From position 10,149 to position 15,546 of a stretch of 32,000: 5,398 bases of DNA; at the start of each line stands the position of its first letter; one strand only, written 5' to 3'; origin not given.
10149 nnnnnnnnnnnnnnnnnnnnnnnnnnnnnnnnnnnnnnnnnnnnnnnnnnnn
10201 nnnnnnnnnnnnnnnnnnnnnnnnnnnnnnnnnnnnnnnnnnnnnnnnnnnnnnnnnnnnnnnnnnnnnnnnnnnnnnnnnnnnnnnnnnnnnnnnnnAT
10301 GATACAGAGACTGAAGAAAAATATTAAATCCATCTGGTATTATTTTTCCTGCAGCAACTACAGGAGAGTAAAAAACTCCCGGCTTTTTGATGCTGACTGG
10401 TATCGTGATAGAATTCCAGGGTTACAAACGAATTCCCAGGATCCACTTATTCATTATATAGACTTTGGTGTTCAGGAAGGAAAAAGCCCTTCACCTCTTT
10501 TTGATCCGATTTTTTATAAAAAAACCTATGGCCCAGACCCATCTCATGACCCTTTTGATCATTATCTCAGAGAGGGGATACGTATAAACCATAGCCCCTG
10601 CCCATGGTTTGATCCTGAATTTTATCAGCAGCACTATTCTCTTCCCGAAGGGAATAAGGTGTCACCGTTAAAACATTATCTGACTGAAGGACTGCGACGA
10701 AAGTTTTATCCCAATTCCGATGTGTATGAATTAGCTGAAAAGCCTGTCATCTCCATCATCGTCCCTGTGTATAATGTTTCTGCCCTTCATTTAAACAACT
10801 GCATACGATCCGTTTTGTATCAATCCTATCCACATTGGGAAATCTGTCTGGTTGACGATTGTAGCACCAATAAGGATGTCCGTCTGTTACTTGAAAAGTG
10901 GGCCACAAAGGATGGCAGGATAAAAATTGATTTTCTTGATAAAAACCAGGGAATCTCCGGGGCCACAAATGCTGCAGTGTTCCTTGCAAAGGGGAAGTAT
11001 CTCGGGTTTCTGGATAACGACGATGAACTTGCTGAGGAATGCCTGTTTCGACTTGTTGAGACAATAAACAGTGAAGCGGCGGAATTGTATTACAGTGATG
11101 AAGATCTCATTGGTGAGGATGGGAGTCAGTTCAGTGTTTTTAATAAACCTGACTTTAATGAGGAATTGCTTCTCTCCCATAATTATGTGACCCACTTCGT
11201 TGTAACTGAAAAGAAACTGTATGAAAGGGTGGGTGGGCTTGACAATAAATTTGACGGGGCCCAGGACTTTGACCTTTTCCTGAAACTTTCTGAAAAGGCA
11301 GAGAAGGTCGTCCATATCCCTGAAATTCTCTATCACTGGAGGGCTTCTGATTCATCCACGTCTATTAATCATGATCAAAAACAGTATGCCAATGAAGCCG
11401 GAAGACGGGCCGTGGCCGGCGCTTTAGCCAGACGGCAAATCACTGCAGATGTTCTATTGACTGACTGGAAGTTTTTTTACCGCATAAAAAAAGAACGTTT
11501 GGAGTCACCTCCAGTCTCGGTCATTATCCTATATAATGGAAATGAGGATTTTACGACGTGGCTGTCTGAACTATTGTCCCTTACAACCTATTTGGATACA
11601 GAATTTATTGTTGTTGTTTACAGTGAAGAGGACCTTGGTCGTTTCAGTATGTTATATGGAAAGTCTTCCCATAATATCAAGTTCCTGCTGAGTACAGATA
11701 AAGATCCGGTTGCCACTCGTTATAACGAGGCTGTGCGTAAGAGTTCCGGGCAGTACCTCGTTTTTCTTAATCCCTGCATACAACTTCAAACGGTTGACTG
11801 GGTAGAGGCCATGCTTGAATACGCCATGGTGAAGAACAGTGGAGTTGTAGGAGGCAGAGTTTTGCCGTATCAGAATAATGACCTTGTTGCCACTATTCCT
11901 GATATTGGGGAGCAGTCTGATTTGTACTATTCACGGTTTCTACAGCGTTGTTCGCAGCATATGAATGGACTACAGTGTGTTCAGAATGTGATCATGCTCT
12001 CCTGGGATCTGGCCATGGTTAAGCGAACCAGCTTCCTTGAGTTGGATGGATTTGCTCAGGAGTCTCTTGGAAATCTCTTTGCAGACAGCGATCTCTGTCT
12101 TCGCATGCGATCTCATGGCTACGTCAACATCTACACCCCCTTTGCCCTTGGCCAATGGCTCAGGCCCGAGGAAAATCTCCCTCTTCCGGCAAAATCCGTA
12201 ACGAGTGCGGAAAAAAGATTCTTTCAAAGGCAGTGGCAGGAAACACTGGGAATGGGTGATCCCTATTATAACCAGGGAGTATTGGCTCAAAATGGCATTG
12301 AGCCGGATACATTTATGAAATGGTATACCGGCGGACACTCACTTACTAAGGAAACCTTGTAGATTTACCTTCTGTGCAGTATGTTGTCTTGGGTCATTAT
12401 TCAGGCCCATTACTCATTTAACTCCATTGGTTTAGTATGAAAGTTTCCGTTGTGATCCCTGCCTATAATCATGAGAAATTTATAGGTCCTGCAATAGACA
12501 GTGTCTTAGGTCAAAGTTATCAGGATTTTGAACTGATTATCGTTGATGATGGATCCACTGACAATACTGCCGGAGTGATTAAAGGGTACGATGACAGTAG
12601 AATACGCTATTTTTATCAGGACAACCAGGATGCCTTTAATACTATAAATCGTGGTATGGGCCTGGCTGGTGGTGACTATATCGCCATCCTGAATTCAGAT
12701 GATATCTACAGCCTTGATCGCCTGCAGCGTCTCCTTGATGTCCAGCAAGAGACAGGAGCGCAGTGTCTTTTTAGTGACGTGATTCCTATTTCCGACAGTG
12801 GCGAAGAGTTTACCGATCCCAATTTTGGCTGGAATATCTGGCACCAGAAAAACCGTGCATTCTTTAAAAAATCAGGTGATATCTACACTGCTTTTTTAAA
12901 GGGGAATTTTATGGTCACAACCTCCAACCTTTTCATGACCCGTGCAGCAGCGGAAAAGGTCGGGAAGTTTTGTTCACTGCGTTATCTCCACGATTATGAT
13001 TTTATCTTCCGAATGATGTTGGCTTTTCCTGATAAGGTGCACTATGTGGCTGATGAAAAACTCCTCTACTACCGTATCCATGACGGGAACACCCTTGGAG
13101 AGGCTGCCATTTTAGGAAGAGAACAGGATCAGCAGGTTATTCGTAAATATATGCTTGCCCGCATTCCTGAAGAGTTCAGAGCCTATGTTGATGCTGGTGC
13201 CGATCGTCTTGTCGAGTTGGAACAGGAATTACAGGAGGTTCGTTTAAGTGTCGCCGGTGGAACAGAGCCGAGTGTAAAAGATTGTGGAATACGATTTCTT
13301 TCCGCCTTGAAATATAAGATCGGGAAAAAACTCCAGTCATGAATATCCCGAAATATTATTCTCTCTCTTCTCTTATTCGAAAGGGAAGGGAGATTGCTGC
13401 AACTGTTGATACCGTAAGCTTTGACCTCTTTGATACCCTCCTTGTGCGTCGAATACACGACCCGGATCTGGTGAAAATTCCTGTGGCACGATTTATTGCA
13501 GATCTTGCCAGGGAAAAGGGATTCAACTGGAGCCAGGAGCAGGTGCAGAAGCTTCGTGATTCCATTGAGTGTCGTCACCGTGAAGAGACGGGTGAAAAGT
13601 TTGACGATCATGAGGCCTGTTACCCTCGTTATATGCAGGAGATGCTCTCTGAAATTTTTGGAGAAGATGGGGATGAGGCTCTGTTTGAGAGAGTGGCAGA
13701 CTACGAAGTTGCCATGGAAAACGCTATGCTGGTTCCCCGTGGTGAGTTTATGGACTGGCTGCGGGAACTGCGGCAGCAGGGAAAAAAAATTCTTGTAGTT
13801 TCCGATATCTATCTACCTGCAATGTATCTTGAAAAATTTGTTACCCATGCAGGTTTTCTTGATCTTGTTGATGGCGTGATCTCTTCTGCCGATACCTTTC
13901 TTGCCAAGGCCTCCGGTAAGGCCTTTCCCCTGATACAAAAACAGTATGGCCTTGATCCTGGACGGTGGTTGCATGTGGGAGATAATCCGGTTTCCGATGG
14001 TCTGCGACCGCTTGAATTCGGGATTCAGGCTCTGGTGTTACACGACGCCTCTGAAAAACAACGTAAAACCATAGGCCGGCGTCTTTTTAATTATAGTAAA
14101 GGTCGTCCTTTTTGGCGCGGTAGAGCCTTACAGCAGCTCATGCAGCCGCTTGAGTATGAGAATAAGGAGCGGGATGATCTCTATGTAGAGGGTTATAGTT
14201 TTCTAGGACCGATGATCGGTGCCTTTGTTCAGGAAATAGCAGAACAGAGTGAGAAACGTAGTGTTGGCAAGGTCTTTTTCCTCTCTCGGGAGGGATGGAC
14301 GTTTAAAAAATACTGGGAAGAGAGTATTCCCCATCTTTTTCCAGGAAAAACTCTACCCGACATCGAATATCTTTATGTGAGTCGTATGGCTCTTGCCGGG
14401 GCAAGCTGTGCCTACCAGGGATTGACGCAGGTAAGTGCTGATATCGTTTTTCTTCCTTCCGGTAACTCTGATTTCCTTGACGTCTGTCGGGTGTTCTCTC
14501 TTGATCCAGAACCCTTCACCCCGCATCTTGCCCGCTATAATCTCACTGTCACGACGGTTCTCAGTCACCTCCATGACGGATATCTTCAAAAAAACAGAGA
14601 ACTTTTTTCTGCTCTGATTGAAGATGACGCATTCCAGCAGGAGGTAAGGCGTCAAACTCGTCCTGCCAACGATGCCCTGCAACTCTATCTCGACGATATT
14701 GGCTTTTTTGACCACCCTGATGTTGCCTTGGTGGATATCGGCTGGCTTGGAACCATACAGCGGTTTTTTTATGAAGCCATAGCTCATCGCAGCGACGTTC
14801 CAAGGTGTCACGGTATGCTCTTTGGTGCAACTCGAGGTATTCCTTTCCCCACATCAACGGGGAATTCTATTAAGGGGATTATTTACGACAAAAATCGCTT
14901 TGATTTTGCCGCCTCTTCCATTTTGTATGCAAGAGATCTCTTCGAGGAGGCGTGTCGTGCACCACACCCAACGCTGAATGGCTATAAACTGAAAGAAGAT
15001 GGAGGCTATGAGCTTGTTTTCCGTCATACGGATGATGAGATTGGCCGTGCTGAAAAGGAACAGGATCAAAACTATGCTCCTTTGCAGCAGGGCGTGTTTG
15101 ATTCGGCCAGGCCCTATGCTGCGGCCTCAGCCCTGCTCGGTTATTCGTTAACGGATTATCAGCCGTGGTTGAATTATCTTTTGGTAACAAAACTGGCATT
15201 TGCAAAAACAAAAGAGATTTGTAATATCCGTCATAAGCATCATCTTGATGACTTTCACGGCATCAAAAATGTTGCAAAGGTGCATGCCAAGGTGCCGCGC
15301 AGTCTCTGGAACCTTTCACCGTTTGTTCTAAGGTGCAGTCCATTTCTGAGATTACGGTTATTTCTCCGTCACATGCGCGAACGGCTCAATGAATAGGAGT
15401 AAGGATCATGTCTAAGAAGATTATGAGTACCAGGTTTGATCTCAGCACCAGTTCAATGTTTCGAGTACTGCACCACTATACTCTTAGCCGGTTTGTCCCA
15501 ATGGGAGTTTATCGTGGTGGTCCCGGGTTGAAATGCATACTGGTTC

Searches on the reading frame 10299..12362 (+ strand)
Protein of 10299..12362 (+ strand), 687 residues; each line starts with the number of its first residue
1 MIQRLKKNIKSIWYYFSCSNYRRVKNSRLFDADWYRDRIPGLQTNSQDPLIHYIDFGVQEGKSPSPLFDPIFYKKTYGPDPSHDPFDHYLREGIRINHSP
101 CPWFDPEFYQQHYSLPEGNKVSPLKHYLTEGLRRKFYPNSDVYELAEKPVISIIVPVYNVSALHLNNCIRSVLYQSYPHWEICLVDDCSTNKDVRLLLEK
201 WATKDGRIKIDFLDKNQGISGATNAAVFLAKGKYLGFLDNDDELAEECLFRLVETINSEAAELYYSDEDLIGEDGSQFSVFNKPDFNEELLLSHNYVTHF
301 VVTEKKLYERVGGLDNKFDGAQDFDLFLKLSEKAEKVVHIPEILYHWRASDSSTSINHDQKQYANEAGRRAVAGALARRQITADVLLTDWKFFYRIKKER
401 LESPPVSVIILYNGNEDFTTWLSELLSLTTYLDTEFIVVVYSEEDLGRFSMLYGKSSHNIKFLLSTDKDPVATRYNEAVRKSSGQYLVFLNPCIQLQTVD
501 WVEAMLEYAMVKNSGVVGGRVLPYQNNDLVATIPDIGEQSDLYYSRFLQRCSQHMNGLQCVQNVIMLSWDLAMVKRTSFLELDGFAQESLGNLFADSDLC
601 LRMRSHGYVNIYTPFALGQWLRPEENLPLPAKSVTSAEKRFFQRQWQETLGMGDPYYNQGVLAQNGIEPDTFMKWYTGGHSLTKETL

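Call 14: search_protein_families(library=pfam, proteins=[window:10299-12362:+], max_evalue=0.01)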
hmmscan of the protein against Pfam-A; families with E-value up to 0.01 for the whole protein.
window:10299-12362:+ (687 aa): 4 families
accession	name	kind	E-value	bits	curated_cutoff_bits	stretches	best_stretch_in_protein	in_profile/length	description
PF00535.33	Glycos_transf_2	-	1.5e-34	119.8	23.3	2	152-306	1-157/168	Glycosyl transferase family 2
PF10111.15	Glyco_tranf_2_2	-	1.8e-12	47.8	27.3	1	152-379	1-238/276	Glycosyltransferase like family 2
PF13712.12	Glyco_tranf_2_5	-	2.6e-05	24.5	27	1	460-608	30-175/210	Glycosyltransferase like family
PF13641.12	Glyco_tranf_2_3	-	5.9e-05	23.6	27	0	150-255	2-110/230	Glycosyltransferase like family 2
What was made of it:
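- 6102..13342 (+): Context: three GT4 and two GT2 glycosyltransferase genes that presumably build the polymer the module-bearing enzymes decorate. Pfam (call 14).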

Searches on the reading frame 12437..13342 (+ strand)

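Call 14: search_protein_families(library=pfam, proteins=[window:12437-13342:+], max_evalue=0.01)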
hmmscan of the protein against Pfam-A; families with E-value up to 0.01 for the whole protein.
window:12437-13342:+ (301 aa): 3 families
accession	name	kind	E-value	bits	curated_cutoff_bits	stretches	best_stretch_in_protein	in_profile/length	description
PF00535.33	Glycos_transf_2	-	5.7e-32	111.4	23.3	1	4-146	1-148/168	Glycosyl transferase family 2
PF10111.15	Glyco_tranf_2_2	-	9.5e-14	52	27.3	1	4-197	1-203/276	Glycosyltransferase like family 2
PF13641.12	Glyco_tranf_2_3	-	2.5e-09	38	27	1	3-161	3-166/230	Glycosyltransferase like family 2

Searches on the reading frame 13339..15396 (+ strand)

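Call 14: search_protein_families(library=pfam, proteins=[window:13339-15396:+], max_evalue=0.01)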
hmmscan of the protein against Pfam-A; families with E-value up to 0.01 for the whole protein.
window:13339-15396:+ (685 aa): 2 families
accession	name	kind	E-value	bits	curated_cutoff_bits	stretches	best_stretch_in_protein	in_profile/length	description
PF00702.32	Hydrolase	-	1.8e-10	41.9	26.4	1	23-218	1-182/191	haloacid dehalogenase-like hydrolase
PF13419.12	HAD_2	-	2.5e-05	24.9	23.8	1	94-220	40-164/178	Haloacid dehalogenase-like hydrolase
